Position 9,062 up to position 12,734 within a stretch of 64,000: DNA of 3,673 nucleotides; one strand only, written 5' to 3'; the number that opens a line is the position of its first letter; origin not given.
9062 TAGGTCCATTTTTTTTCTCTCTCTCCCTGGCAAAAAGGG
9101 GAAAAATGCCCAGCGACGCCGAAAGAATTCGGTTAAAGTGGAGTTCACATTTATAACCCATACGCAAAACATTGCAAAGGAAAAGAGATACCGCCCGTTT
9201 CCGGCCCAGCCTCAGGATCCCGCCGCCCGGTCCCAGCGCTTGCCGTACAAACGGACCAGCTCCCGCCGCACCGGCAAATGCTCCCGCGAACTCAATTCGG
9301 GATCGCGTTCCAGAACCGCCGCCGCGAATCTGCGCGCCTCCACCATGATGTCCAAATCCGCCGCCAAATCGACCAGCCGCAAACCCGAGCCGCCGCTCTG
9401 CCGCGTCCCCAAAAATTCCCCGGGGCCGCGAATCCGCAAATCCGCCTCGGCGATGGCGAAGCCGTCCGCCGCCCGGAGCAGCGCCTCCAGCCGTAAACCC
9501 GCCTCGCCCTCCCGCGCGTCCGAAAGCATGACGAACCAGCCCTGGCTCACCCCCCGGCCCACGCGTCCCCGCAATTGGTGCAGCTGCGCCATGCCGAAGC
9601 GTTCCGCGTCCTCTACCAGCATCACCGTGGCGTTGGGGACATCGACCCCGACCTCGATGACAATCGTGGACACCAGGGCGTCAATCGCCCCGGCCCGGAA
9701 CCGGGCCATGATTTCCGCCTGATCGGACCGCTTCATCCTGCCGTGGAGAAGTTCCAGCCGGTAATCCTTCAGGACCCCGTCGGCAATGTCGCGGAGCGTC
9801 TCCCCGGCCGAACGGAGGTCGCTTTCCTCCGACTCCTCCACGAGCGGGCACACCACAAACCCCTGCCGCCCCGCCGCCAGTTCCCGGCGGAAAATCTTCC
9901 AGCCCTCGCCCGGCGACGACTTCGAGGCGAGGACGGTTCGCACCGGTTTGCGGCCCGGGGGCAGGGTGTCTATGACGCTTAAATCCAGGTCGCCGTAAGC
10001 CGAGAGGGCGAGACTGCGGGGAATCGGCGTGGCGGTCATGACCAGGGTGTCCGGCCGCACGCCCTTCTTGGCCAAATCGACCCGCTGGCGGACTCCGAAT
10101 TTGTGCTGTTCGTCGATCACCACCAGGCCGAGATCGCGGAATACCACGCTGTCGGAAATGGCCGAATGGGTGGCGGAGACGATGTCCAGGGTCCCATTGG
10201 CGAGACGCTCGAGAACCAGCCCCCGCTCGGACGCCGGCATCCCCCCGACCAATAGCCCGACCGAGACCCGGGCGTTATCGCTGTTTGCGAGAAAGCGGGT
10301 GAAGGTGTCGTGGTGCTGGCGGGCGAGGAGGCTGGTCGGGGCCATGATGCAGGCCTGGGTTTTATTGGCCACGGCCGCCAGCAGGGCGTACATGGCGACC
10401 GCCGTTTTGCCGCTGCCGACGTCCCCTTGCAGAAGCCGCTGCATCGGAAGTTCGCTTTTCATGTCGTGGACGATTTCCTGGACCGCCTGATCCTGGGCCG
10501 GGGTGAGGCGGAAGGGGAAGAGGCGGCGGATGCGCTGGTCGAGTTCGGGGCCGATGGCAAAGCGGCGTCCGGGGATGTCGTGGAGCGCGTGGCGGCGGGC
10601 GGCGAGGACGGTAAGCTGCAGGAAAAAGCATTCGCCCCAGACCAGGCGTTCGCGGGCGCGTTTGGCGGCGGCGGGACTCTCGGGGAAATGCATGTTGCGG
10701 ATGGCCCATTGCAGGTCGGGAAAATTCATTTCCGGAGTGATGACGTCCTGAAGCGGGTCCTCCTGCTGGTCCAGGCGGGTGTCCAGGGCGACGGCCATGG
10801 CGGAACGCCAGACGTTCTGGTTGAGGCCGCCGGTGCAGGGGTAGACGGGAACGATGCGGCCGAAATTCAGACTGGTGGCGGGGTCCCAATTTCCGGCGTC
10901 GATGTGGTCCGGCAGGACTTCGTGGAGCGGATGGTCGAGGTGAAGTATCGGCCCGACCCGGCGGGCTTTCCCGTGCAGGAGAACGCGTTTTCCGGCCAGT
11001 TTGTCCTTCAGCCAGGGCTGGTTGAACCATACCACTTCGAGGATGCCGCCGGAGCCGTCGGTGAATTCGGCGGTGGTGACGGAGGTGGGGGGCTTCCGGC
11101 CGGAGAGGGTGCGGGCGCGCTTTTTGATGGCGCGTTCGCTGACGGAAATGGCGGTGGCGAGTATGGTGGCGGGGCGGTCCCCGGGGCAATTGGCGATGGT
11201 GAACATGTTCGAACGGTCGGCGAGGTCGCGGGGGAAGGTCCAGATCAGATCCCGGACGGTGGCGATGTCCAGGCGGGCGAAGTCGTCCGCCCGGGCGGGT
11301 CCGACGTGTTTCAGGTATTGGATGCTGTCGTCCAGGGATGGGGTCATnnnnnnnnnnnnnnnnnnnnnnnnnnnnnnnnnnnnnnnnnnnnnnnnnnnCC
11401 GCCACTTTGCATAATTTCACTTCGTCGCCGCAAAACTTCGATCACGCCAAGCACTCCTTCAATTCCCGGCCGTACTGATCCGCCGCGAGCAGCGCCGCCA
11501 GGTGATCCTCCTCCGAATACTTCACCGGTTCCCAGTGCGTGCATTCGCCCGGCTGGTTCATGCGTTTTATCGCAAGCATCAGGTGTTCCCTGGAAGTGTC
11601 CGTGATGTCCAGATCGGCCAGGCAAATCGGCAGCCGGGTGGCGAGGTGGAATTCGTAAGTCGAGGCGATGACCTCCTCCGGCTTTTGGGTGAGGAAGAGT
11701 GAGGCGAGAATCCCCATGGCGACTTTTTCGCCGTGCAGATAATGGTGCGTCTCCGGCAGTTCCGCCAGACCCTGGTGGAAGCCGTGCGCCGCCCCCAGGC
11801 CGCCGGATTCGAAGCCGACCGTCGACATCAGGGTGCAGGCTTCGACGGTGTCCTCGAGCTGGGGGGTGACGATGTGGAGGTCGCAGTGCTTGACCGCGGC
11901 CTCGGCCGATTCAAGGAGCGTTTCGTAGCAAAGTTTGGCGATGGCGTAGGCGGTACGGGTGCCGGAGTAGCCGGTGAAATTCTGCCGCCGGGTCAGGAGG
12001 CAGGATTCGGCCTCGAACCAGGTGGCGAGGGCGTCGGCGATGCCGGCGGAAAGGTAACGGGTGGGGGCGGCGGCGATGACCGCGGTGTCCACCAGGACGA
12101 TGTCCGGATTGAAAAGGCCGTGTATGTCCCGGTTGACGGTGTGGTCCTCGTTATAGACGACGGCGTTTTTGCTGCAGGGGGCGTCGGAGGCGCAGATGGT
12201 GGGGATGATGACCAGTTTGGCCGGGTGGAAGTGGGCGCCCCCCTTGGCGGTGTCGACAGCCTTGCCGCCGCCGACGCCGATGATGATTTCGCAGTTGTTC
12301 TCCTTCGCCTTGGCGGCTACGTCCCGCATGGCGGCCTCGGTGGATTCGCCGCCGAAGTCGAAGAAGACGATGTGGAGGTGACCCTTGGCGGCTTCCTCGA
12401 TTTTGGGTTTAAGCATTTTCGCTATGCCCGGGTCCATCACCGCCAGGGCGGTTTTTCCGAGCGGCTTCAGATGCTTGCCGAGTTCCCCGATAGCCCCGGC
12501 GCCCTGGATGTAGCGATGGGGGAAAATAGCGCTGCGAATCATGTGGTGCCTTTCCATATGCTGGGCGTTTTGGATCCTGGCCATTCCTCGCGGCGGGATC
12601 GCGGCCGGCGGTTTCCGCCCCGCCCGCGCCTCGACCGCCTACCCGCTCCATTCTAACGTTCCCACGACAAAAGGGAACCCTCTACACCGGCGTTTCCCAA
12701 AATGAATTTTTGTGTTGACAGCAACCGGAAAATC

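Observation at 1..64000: Polar switch of G- versus C-ending codons inside genes (sense strand C-rich at the 5' end, G-rich at the 3' end)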

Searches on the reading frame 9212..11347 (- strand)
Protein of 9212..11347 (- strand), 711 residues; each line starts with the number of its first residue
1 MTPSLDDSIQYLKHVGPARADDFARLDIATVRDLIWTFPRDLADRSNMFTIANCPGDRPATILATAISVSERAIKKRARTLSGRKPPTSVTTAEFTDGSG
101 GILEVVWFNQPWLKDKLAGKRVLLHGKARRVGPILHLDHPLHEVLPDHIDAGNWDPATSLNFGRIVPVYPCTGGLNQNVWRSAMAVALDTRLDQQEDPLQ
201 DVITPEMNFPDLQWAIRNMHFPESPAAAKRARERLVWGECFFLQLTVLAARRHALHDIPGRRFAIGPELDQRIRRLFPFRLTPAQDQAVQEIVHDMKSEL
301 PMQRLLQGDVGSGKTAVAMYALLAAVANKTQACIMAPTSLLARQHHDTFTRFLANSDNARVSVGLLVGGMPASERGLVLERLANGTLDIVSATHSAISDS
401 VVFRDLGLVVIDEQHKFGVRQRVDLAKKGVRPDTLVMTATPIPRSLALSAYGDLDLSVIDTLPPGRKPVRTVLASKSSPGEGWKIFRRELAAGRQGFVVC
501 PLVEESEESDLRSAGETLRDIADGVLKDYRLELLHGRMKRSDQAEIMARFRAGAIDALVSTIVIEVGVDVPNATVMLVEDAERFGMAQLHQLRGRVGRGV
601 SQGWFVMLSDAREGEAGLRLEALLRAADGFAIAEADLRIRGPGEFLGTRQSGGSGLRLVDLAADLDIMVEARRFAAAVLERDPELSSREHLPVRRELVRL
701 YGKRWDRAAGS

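Call 14: find_homologous_proteins(query=window:9212-11347:-, max_evalue=1e-50)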
Query window:9212-11347:- (711 aa): 8000 proteins with E <= 1e-50 among 8000 candidates; the best 120 are listed.
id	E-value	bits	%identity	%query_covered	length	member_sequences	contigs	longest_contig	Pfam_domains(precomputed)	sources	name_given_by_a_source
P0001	0.0e+0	1503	94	100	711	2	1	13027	PF00270.36,PF17191.11,PF00271.38,PF19833.5,PF04851.22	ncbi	-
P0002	0.0e+0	1421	89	100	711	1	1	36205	PF00270.36,PF17191.11,PF00271.38,PF19833.5,PF04851.22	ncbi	-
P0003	0.0e+0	1162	73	100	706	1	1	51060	PF00270.36,PF17191.11,PF00271.38,PF19833.5,PF04851.22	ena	-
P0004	0.0e+0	1159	73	100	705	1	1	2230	PF00270.36,PF17191.11,PF00271.38,PF19833.5,PF04851.22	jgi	jgi:ATP-dependent DNA helicase RecG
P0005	0.0e+0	1155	73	100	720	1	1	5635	PF00270.36,PF17191.11,PF00271.38,PF19833.5,PF04851.22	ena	-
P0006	0.0e+0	1152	73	100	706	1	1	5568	PF00270.36,PF17191.11,PF00271.38,PF19833.5,PF04851.22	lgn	-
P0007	0.0e+0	1147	72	100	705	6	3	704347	PF00270.36,PF17191.11,PF00271.38,PF19833.5,PF04851.22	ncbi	-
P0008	0.0e+0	1136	72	100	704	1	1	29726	PF00270.36,PF17191.11,PF00271.38,PF19833.5,PF04851.22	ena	-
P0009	0.0e+0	1130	73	100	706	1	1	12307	PF00270.36,PF17191.11,PF00271.38,PF19833.5,PF04851.22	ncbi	-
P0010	0.0e+0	1127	71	100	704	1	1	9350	PF00270.36,PF17191.11,PF00271.38,PF19833.5,PF04851.22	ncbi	-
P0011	0.0e+0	1125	72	100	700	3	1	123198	PF00270.36,PF17191.11,PF00271.38,PF19833.5,PF04851.22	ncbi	-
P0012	0.0e+0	1119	72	100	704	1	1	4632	PF00270.36,PF17191.11,PF00271.38,PF19833.5,PF04851.22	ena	-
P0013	0.0e+0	1118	71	100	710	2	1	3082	PF00270.36,PF17191.11,PF00271.38,PF19833.5,PF04851.22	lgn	-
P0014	0.0e+0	1099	70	100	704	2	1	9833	PF00270.36,PF17191.11,PF00271.38,PF19833.5,PF04851.22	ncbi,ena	-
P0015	0.0e+0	1091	69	100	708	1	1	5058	PF00270.36,PF17191.11,PF00271.38,PF19833.5,PF04851.22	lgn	-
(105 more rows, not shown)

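Call 15: find_related_loci(query=window:9212-11347:-, collection=genome_contigs, flank=10000)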
Query window:9212-11347:- (711 aa) in genome_contigs; peptide patterns used: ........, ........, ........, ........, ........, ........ (x = any residue, [..] = any of these).
600 stretches matched a pattern (row limit reached: there are more); 596 encode a relative of the query (tblastn E <= 1e-3); the best 80 are kept; 80 distinct loci.
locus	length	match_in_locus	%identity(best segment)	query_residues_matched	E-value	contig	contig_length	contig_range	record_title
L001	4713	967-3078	64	1-710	0e+0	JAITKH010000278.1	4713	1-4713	MAG: Planctomycetota bacterium isolate Pcl387_bin41 k119_1692664, whole genome shotgun sequence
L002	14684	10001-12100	62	1-707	0e+0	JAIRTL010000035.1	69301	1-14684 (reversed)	MAG: Planctomycetota bacterium isolate Ct408_bin81 k119_5096564, whole genome shotgun sequence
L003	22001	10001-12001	50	1-681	0e+0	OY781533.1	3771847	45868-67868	MAG: Planctomycetota bacterium isolate 5c15c3fa-c5a4-4479-8b82-14142e451f6c genome assembly, chromosome: 1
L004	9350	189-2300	71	1-711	0e+0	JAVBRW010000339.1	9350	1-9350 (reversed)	MAG: Planctomycetota bacterium isolate EPI_MAG_00206 c_000011319383, whole genome shotgun sequence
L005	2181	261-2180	49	4-661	0e+0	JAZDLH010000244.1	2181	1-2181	MAG: Planctomycetota bacterium isolate MEGAHIT-group-0.582 k141_11609247, whole genome shotgun sequence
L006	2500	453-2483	44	6-704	0e+0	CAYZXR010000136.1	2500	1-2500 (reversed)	MAG TPA_asm: uncultured Planctomycetia bacterium isolate binchicken_co181_45 genome assembly, contig: NODE_105863_length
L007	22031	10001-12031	45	3-703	1e-171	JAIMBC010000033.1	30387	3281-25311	MAG: Pirellulales bacterium isolate HOT.MB2.34 Contig33, whole genome shotgun sequence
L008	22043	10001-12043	41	5-706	5e-171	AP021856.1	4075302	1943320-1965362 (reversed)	Candidatus Brocadia pituitae DNA, complete genome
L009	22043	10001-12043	43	3-691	2e-168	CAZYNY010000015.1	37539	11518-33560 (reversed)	MAG TPA_asm: uncultured Nitrospirota bacterium isolate binchicken_co213_54 genome assembly, contig: NODE_1585_length_375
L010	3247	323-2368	45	5-708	9e-178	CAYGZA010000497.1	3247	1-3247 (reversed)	MAG TPA_asm: uncultured Planctomycetaceae bacterium isolate ERP119294_co1_481 genome assembly, contig: NODE_55580_length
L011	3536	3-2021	44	9-703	2e-176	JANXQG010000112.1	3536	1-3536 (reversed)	MAG: Planctomycetota bacterium isolate GL140_4_concoct_346_sub GL140_4_k141_476392, whole genome shotgun sequence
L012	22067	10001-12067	45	2-704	3e-170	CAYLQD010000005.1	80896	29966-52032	MAG TPA_asm: uncultured Planctomycetota bacterium isolate binchicken_co97_512 genome assembly, contig: NODE_1007_length_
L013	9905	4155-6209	42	2-701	2e-166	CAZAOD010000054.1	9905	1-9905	MAG TPA_asm: uncultured Planctomycetales bacterium isolate binchicken_co173_225 genome assembly, contig: NODE_23029_leng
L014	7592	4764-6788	43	10-706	2e-166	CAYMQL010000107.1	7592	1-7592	MAG TPA_asm: uncultured Planctomycetaceae bacterium isolate binchicken_co27_67 genome assembly, contig: NODE_17017_lengt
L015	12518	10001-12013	41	1-687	2e-165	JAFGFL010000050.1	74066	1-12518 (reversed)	MAG: Candidatus Omnitrophota bacterium isolate Zod_Metabat.1316 k87_8380711, whole genome shotgun sequence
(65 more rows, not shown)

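Call 20: find_encoding_contigs(protein=P0002, flank=10000, max_places=2)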
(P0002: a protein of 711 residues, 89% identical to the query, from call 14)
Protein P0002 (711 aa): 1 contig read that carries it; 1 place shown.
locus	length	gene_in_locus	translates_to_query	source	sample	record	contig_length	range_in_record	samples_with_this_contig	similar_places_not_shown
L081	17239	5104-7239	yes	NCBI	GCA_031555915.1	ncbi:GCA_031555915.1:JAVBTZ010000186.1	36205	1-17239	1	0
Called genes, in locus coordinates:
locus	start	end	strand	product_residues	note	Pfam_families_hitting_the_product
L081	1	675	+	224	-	?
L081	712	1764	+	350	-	PF00155:Aminotran_1_2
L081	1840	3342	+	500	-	PF01656:CbiA, PF13500:AAA_26, PF07685:GATase_3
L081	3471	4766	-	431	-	PF03952:Enolase_N, PF00113:Enolase_C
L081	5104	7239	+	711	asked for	PF17191:RecG_wedge, PF00270:DEAD, PF04851:ResIII, PF00271:Helicase_C, PF19833:RecG_dom3_C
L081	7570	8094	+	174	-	PF00156:Pribosyltran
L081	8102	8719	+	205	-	PF01812:5-FTHF_cyc-lig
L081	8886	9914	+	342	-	PF00814:TsaD, PF22521:HypF_C_2 (weak)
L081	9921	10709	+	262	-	PF00753:Lactamase_B, PF12706:Lactamase_B_2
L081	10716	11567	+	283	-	-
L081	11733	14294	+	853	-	PF16258:DUF4912, PF03065:Glyco_hydro_57, PF09210:BE_C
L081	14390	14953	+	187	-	PF06897:DUF1269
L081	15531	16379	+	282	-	PF07264:EI24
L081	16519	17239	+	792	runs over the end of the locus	PF02901:PFL-like, PF01228:Gly_radical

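Call 21: find_encoding_contigs(protein=P0007, flank=10000, max_places=3)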
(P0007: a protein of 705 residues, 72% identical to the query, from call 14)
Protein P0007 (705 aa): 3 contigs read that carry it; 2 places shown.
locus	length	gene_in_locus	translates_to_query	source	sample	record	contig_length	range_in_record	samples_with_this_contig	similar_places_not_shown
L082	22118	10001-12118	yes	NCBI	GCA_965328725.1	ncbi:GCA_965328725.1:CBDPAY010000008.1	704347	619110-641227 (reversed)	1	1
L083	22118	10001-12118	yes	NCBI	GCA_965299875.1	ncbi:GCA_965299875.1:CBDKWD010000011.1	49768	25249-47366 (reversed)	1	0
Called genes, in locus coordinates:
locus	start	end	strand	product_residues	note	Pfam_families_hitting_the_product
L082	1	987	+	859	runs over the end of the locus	PF02690:Na_Pi_cotrans, PF01895:PhoU (faint)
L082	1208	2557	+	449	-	PF02878:PGM_PMM_I, PF02879:PGM_PMM_II, PF02880:PGM_PMM_III, PF00408:PGM_PMM_IV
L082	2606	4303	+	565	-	PF01636:APH (faint), PF03109:ABC1, PF27536:UbiB_helical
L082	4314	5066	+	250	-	-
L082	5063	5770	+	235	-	PF13646:HEAT_2 (faint)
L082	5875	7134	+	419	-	PF00232:Glyco_hydro_1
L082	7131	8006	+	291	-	PF01875:Memo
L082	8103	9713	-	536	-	PF01554:MatE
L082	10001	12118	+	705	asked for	PF17191:RecG_wedge, PF00270:DEAD, PF04851:ResIII, PF00271:Helicase_C, PF19833:RecG_dom3_C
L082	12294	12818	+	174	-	PF00156:Pribosyltran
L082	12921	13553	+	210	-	PF01812:5-FTHF_cyc-lig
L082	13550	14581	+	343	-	PF00814:TsaD, PF22521:HypF_C_2 (weak)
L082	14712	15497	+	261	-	PF00753:Lactamase_B, PF12706:Lactamase_B_2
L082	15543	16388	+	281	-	-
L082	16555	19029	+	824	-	PF16258:DUF4912, PF03065:Glyco_hydro_57, PF09210:BE_C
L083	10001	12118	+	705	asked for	PF17191:RecG_wedge, PF00270:DEAD, PF04851:ResIII, PF00271:Helicase_C, PF19833:RecG_dom3_C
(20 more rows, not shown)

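Call 22: find_encoding_contigs(protein=P0003, flank=10000, max_places=2)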
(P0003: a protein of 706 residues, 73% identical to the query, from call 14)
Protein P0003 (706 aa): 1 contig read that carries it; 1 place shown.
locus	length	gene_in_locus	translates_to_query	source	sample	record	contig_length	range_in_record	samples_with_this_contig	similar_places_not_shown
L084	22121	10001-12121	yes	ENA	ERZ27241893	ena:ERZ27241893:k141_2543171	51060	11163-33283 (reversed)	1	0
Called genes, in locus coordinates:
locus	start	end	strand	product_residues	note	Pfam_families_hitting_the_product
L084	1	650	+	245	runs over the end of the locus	PF00392:GntR, PF14502:HTH_41 (weak), PF07729:FCD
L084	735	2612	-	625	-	PF03600:CitMHS, PF02080:TrkA_C, PF00939:Na_sulph_symp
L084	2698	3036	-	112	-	PF01035:DNA_binding_1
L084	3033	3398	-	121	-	PF01638:HxlR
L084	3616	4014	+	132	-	PF01243:PNPOx_N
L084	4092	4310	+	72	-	-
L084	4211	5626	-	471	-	PF01554:MatE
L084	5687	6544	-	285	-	PF02517:Rce1-like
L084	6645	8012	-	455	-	PF01232:Mannitol_dh, PF08125:Mannitol_dh_C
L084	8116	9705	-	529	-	PF01554:MatE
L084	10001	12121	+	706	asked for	PF17191:RecG_wedge, PF00270:DEAD, PF04851:ResIII, PF00271:Helicase_C, PF19833:RecG_dom3_C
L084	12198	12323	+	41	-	-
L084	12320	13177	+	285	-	-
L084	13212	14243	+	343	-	PF00248:Aldo_ket_red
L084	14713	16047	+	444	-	PF07690:MFS_1, PF06779:MFS_4 (weak)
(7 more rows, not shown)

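Call 37: find_encoding_contigs(protein=P0001, flank=10000, max_places=2)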
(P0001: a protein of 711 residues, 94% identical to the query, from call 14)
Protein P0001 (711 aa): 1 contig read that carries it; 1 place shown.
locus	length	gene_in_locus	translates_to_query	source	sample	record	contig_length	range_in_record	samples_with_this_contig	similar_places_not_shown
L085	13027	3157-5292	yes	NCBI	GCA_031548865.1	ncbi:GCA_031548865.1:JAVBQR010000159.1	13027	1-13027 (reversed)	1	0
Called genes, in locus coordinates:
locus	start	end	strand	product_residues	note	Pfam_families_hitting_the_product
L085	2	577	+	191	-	?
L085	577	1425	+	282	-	PF00528:BPD_transp_1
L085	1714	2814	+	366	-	PF00465:Fe-ADH, PF13685:Fe-ADH_2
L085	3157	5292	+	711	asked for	PF17191:RecG_wedge, PF00270:DEAD, PF04851:ResIII, PF00271:Helicase_C, PF19833:RecG_dom3_C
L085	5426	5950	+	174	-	PF00156:Pribosyltran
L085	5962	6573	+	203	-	PF01812:5-FTHF_cyc-lig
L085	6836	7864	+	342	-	PF00814:TsaD, PF22521:HypF_C_2 (weak)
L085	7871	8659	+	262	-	PF00753:Lactamase_B, PF12706:Lactamase_B_2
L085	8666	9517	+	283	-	-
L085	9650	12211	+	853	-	PF16258:DUF4912, PF03065:Glyco_hydro_57, PF09210:BE_C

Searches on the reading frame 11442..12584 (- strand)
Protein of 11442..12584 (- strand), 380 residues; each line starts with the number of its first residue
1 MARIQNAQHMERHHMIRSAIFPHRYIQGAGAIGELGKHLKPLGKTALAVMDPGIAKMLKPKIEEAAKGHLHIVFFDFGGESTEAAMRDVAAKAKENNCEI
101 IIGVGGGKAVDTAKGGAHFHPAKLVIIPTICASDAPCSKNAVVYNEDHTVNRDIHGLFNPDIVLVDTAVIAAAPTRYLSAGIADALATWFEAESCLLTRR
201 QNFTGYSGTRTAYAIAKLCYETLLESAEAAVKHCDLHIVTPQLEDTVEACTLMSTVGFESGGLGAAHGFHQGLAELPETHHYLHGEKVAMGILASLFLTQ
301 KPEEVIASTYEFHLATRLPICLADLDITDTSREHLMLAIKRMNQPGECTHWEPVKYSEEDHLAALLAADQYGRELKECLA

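Call 54: search_protein_families(library=pfam, proteins=[window:11442-12584:-], max_evalue=0.00001)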
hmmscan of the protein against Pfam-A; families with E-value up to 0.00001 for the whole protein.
window:11442-12584:- (380 aa): 2 families
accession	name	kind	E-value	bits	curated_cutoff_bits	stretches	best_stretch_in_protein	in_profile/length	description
PF00465.25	Fe-ADH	-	3.8e-30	105.1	31.3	1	22-167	1-168/168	Iron-containing alcohol dehydrogenase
PF13685.12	Fe-ADH_2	-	2.1e-16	60.7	28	1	28-174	3-149/149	Iron-containing alcohol dehydrogenase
